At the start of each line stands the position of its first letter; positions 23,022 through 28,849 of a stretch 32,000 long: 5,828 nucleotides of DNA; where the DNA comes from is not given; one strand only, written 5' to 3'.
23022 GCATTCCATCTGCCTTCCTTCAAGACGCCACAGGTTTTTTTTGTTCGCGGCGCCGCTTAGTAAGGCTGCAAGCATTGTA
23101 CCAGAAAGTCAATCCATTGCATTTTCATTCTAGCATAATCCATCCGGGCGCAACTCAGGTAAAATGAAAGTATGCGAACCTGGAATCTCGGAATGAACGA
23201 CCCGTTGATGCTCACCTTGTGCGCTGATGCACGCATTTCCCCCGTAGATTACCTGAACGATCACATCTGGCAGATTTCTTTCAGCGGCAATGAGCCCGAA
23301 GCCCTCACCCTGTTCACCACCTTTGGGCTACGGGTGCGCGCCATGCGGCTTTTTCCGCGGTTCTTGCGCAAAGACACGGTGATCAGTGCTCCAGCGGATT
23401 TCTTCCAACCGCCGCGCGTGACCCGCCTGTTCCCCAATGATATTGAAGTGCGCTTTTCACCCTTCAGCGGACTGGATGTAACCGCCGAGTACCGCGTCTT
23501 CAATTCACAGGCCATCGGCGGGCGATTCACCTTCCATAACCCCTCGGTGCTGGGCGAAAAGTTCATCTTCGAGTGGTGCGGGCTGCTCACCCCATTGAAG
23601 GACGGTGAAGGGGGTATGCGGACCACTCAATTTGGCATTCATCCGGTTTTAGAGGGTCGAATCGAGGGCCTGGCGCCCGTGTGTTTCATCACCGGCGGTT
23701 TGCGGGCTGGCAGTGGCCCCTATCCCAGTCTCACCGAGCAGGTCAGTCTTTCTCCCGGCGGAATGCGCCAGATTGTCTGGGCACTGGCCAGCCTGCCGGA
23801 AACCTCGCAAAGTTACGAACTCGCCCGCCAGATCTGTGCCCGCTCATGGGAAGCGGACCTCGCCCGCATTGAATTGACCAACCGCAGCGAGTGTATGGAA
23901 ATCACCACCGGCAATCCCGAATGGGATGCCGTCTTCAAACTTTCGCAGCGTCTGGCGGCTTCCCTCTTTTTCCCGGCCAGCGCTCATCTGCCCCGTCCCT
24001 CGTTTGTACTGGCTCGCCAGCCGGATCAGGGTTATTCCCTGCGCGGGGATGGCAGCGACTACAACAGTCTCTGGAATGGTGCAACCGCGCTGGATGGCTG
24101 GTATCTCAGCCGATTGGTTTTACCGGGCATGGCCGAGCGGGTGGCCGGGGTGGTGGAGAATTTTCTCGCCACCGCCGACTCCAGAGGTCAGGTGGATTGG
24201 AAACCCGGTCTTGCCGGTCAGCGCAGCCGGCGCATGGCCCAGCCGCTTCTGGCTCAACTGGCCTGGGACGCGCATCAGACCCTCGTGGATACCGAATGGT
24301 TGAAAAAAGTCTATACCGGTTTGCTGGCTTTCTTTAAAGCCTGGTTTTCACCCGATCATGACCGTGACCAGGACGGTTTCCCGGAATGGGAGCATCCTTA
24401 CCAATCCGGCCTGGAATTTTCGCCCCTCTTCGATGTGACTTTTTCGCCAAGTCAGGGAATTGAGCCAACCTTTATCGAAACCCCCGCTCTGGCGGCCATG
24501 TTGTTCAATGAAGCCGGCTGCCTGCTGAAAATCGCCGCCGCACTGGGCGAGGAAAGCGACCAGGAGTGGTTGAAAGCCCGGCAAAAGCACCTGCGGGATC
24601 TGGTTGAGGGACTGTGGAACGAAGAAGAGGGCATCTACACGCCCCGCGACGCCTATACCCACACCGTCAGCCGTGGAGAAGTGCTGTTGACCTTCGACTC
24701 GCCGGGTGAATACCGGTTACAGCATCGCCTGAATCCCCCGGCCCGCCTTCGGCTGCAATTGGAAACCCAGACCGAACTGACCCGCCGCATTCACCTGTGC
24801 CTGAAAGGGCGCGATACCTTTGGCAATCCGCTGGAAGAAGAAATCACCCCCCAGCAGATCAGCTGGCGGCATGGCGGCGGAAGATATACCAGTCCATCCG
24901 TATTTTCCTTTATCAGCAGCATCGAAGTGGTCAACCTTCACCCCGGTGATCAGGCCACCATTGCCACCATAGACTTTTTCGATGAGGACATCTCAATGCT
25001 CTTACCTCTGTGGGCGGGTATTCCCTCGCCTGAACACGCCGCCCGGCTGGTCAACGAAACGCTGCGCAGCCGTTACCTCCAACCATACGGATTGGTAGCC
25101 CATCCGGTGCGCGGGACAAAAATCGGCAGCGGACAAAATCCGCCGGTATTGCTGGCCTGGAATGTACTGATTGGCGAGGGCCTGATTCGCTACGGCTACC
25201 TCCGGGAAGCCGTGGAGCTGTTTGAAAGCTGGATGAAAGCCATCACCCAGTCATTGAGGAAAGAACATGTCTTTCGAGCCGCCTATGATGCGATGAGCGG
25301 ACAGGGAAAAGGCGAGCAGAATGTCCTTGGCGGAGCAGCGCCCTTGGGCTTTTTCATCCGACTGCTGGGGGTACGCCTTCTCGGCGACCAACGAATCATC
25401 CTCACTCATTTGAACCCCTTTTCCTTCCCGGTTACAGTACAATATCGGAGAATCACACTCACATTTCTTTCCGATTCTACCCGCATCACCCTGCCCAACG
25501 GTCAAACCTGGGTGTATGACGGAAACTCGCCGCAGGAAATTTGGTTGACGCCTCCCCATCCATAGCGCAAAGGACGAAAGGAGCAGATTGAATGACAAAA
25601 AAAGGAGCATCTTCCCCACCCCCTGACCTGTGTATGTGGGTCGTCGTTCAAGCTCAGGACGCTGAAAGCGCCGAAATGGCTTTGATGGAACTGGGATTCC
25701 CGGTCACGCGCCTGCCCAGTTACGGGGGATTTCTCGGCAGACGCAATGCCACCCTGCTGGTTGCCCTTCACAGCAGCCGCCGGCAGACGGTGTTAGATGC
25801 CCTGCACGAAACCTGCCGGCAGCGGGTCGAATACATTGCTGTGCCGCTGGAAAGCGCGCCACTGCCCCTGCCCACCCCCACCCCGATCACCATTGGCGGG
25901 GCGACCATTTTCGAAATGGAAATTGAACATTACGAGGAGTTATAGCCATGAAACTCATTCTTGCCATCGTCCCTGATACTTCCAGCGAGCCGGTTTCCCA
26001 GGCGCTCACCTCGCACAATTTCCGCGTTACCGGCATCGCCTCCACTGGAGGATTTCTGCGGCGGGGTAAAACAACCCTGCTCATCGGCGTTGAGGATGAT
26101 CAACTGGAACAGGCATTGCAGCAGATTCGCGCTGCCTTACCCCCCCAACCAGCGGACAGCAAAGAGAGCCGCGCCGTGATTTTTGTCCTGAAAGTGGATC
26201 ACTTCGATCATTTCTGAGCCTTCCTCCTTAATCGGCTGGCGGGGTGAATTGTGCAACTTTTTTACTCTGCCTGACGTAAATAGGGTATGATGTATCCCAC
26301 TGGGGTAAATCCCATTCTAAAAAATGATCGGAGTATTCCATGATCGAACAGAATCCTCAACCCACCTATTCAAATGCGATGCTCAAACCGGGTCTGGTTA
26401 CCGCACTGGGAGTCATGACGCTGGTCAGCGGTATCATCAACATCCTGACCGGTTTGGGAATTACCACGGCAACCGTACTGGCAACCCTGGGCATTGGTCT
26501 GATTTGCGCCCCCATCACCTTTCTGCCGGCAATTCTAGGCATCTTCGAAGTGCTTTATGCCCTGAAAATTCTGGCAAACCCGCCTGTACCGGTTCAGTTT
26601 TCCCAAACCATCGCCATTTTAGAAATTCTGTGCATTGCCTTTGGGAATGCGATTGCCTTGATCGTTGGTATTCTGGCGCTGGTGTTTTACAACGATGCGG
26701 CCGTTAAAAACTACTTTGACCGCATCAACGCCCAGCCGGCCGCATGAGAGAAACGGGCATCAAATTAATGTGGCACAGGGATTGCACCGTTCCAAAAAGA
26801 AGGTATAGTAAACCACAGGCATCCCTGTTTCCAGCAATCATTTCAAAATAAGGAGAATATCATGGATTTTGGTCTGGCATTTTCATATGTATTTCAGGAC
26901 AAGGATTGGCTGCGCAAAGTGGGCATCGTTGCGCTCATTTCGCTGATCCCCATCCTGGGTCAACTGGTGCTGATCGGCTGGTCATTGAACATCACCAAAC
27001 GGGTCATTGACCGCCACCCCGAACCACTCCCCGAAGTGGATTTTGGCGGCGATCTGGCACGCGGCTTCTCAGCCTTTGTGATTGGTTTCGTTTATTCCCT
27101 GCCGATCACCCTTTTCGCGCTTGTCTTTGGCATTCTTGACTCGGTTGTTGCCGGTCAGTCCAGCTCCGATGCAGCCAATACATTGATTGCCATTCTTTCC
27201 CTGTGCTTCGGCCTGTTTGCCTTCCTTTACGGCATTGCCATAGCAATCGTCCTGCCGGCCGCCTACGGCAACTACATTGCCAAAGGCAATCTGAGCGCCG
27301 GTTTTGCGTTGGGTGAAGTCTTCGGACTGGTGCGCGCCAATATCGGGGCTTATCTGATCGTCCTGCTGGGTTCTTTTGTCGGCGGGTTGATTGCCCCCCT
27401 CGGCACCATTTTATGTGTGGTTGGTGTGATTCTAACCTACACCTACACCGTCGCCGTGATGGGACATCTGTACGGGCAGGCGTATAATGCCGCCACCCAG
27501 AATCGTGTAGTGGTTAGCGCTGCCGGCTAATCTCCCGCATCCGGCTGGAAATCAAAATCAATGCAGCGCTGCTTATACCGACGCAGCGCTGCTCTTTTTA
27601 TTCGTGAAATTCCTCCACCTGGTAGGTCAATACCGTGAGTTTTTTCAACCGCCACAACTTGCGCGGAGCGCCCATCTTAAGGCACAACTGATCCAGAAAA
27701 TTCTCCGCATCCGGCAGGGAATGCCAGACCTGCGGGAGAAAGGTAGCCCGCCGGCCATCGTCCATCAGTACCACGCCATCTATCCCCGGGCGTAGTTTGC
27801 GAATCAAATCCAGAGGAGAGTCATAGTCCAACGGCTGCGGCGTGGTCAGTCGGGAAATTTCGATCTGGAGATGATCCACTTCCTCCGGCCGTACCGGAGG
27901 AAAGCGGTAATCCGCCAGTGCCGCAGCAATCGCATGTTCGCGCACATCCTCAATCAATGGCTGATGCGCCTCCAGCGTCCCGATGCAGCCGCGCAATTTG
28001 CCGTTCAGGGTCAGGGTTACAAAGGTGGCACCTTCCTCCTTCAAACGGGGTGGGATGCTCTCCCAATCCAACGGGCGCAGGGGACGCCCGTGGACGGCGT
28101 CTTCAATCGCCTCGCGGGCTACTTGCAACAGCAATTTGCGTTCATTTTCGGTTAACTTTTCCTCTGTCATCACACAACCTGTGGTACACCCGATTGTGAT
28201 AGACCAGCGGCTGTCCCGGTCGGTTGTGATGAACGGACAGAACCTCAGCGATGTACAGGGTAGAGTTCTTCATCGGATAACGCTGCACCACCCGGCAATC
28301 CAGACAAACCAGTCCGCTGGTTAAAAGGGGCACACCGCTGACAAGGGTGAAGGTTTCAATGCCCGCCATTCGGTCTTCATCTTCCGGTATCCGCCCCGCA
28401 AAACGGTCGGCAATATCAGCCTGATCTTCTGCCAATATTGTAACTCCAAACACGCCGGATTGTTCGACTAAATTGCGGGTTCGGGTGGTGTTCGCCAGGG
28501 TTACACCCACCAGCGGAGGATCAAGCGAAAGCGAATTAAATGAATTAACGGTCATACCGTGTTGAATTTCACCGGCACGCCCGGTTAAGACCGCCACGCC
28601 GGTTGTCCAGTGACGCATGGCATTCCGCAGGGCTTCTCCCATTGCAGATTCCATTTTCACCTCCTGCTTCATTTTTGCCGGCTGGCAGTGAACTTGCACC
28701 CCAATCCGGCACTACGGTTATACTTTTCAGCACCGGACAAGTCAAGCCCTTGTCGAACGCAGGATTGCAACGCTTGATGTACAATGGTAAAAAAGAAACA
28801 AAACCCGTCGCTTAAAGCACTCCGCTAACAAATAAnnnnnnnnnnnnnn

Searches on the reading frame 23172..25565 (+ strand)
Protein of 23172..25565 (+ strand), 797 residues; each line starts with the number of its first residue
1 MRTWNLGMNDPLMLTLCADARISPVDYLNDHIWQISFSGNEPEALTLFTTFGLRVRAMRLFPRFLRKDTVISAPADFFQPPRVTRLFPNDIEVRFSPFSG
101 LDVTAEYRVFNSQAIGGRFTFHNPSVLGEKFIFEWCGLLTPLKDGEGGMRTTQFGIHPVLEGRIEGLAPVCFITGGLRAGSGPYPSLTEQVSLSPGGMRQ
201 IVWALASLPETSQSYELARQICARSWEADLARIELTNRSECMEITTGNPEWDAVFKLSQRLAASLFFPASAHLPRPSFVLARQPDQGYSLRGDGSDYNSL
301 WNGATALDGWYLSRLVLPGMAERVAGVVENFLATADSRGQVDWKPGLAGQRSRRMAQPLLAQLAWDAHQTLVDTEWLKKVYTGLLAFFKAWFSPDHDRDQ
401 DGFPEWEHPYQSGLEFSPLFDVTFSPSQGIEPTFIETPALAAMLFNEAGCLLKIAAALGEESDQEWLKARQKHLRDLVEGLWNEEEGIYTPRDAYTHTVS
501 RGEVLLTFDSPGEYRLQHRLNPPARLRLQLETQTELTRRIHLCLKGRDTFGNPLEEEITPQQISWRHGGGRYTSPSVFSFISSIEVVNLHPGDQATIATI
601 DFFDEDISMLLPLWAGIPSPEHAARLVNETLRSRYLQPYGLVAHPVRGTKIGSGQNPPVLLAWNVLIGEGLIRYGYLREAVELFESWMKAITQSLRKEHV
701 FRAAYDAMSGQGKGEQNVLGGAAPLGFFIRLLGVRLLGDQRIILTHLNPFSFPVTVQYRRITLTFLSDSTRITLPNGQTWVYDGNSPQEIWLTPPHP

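Call 26: search_protein_families(library=pfam, proteins=[window:23172-25565:+], max_evalue=0.00001)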
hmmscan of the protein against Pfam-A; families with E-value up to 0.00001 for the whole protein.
window:23172-25565:+ (797 aa): 2 families
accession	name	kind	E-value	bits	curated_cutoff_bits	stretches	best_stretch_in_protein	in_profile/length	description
PF22422.2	MGH1-like_GH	-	2.3e-18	67.4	27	1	326-503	39-239/356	Mannosylglycerate hydrolase MGH1-like glycoside hydrolase domain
PF01204.24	Trehalase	-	1.1e-08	34.9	21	0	607-714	375-485/512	Trehalase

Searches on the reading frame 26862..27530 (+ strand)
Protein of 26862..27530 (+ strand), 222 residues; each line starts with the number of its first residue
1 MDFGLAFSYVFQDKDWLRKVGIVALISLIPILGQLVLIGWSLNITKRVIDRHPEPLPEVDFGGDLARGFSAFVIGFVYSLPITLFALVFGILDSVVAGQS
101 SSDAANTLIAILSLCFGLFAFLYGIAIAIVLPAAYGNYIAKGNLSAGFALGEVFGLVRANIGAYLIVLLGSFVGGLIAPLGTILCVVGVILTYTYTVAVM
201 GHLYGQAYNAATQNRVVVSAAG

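Call 26: search_protein_families(library=pfam, proteins=[window:26862-27530:+], max_evalue=0.00001)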
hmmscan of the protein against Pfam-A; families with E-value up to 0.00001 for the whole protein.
window:26862-27530:+ (222 aa): 1 family
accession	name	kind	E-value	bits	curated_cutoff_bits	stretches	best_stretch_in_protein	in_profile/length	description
PF13197.11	DUF4013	-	1.3e-24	87.4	26.9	1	23-186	2-167/168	Protein of unknown function (DUF4013)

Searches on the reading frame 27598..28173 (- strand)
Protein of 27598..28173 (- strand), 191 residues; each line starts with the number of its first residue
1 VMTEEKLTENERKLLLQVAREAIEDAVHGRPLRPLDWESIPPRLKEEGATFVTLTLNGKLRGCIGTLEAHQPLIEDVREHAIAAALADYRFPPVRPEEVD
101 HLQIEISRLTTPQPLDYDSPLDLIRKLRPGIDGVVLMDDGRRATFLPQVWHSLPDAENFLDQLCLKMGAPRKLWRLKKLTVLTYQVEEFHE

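Call 26: search_protein_families(library=pfam, proteins=[window:27598-28173:-], max_evalue=0.00001)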
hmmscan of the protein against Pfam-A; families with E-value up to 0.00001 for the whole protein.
window:27598-28173:- (191 aa): 1 family
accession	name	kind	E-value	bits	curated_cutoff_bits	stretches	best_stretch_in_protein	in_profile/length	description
PF01871.22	AMMECR1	-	4.4e-48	163.4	25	1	16-189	1-168/168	AMMECR1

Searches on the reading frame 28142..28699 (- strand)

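Call 26: search_protein_families(library=pfam, proteins=[window:28142-28699:-], max_evalue=0.00001)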
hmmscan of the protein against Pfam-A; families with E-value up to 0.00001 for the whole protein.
window:28142-28699:- (185 aa): 1 family
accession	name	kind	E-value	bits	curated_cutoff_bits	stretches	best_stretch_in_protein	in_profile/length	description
PF01613.24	Flavin_Reduct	-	4.7e-40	137.6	27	1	28-175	1-152/153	Flavin reductase like domain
